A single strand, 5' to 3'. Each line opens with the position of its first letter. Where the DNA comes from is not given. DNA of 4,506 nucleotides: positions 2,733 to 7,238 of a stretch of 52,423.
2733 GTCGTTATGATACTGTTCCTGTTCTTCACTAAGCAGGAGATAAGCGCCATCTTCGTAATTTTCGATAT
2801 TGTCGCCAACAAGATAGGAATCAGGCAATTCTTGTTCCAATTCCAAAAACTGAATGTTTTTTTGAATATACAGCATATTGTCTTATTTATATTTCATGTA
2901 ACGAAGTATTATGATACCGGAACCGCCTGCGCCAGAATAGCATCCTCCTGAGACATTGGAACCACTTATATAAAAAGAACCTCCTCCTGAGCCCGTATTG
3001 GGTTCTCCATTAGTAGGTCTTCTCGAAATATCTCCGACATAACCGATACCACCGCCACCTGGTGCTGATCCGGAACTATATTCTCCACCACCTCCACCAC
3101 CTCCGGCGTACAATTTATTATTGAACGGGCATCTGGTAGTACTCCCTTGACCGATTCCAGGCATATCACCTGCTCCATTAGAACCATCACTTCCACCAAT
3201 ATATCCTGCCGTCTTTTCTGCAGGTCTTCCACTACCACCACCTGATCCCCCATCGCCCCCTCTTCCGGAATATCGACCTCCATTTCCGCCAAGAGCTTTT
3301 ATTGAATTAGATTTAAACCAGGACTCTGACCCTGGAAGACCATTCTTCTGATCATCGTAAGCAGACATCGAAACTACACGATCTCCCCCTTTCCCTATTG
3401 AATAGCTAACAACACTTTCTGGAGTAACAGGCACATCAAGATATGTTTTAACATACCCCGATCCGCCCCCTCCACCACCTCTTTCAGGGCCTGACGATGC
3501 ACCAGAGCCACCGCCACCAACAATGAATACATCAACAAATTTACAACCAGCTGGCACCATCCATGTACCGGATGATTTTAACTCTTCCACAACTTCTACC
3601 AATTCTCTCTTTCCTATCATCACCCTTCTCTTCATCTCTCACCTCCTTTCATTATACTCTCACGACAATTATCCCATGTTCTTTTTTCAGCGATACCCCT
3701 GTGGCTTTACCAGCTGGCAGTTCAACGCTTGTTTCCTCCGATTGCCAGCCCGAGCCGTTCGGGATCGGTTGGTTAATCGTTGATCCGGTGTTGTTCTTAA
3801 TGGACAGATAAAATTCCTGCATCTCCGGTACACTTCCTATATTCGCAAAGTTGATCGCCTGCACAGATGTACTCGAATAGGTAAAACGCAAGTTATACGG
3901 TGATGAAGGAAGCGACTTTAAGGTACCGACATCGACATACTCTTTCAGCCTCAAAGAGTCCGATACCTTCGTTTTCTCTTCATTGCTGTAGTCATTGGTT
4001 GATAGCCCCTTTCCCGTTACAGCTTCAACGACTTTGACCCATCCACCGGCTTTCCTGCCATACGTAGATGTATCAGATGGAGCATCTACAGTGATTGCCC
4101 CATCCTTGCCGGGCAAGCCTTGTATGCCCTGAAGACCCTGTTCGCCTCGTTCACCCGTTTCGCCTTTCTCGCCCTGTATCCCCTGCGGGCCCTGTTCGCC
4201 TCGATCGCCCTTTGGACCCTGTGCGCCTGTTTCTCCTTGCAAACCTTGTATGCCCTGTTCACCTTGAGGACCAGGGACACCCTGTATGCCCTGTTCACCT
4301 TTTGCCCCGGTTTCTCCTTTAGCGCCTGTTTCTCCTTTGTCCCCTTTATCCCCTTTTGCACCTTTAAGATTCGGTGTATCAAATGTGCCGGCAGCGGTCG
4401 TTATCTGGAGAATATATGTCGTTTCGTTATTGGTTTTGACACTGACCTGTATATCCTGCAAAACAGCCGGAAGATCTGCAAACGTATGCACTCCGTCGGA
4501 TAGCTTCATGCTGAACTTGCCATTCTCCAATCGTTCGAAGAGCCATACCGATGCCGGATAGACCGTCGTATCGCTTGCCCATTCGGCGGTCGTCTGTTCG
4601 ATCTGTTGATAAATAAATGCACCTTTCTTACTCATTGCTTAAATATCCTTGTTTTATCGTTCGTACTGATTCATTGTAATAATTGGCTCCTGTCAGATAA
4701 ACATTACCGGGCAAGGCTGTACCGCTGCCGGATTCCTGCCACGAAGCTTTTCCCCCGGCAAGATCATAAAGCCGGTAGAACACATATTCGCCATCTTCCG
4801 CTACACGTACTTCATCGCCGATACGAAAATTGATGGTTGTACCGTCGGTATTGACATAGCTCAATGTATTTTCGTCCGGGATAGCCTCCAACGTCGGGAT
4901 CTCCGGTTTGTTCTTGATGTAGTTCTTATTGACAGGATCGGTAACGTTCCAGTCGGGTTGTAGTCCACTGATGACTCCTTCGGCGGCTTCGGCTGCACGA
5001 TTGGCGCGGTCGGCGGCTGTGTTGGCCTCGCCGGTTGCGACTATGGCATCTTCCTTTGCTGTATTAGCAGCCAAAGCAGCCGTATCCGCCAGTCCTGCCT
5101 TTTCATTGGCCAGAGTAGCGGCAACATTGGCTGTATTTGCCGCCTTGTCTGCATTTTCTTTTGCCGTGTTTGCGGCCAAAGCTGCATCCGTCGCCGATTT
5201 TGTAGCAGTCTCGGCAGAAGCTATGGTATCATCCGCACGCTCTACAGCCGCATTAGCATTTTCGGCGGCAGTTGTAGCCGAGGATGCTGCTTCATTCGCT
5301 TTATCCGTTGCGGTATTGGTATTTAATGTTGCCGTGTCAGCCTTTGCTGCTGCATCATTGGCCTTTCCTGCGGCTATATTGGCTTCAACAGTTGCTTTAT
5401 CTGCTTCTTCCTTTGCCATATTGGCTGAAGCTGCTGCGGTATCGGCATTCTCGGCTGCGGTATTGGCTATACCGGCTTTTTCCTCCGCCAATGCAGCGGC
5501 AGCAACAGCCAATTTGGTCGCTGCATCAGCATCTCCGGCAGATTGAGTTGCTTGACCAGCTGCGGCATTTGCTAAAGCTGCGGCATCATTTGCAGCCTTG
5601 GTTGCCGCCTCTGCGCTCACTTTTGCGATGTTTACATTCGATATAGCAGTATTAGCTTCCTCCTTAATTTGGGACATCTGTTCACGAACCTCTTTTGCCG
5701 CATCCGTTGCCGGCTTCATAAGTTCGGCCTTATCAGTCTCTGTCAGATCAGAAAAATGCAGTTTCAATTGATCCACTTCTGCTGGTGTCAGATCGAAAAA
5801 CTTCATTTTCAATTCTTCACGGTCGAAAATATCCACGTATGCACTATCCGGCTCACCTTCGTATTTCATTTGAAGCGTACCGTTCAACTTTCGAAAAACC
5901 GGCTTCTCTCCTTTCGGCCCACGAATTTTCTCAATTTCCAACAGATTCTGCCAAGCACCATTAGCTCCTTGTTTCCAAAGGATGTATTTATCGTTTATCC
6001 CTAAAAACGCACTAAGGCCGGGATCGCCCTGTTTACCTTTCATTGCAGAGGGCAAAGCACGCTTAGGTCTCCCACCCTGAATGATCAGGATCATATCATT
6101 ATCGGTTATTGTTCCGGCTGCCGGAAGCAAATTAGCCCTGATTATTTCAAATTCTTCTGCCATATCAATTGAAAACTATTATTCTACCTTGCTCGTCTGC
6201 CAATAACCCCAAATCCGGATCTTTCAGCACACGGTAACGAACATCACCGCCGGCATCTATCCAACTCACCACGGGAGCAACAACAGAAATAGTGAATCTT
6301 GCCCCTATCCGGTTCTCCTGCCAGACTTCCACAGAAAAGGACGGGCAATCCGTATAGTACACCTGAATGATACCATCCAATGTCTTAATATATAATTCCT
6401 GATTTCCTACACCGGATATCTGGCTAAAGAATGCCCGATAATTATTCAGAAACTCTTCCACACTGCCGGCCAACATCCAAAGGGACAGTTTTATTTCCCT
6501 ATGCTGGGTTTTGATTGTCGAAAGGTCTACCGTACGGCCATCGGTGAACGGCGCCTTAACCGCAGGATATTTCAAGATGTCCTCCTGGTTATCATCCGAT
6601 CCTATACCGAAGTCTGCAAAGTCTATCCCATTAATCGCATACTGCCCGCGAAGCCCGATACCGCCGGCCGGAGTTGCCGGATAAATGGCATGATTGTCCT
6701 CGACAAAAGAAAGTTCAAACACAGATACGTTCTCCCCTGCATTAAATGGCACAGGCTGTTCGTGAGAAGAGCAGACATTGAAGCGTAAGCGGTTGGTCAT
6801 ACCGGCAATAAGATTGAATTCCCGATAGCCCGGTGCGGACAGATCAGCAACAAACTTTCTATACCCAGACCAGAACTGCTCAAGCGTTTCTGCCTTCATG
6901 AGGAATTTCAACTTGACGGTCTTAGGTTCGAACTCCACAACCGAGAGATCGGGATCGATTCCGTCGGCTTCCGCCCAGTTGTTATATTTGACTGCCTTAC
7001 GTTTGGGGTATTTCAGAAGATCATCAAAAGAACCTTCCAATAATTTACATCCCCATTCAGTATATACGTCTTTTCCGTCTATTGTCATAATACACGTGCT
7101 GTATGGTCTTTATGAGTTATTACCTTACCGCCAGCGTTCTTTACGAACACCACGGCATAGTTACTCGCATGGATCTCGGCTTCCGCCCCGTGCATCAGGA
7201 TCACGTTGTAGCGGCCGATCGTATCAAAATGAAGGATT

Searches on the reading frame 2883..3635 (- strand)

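Call 89: search_protein_families(library=pfam, proteins=[window:2883-3635:-], max_evalue=0.001)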
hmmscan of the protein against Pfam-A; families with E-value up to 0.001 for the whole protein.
window:2883-3635:- (250 aa): 1 family
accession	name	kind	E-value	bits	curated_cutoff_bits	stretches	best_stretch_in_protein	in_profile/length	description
PF21722.4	Gly_rich_2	-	7.9e-24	85.3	24.3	1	24-246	7-225/226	Glycine-rich domain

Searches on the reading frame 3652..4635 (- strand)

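Call 89: search_protein_families(library=pfam, proteins=[window:3652-4635:-], max_evalue=0.001)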
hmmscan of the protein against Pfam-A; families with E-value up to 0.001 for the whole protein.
window:3652-4635:- (327 aa): 1 family
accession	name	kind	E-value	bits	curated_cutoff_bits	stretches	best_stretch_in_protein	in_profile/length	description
PF01391.23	Collagen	-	5.4e-17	61.7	27.2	2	128-181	1-54/60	Collagen triple helix repeat (20 copies)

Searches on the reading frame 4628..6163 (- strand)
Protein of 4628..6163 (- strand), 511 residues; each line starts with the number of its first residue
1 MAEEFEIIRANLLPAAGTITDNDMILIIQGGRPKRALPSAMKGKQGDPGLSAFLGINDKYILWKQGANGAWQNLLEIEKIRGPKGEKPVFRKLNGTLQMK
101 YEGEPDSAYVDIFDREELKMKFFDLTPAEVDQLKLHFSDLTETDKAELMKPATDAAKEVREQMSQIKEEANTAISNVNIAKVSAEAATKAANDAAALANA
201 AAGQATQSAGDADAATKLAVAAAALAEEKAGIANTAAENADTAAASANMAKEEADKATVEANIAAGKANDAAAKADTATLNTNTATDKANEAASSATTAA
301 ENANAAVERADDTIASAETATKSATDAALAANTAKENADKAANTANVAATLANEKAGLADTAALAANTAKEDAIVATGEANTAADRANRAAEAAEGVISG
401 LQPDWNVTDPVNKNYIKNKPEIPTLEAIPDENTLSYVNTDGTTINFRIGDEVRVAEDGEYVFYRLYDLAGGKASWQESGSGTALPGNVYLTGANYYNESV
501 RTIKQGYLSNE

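Call 89: search_protein_families(library=pfam, proteins=[window:4628-6163:-], max_evalue=0.001)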
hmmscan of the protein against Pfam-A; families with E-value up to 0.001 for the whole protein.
window:4628-6163:- (511 aa): 1 family
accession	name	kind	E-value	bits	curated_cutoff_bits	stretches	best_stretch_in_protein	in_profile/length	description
PF01765.24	RRF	-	0.00096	19.5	29.7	1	124-202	69-149/164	Ribosome recycling factor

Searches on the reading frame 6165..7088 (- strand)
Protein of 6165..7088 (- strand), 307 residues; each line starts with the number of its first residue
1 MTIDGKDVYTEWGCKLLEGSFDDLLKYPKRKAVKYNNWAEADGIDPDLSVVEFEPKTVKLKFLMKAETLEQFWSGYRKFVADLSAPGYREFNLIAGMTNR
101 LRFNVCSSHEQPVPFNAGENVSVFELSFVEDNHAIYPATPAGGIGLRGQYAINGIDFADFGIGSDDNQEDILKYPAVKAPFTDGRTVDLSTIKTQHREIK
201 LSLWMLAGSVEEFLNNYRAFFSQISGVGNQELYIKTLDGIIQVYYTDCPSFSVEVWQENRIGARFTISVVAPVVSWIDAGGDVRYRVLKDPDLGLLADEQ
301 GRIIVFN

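Call 89: search_protein_families(library=pfam, proteins=[window:6165-7088:-], max_evalue=0.001)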
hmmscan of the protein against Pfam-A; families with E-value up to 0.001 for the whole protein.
window:6165-7088:- (307 aa): 1 family
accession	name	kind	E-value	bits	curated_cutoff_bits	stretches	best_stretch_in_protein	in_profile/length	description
PF05709.17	Sipho_tail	-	0.00031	21.4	24.2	0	176-268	29-115/118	Phage tail protein RIFT-related domain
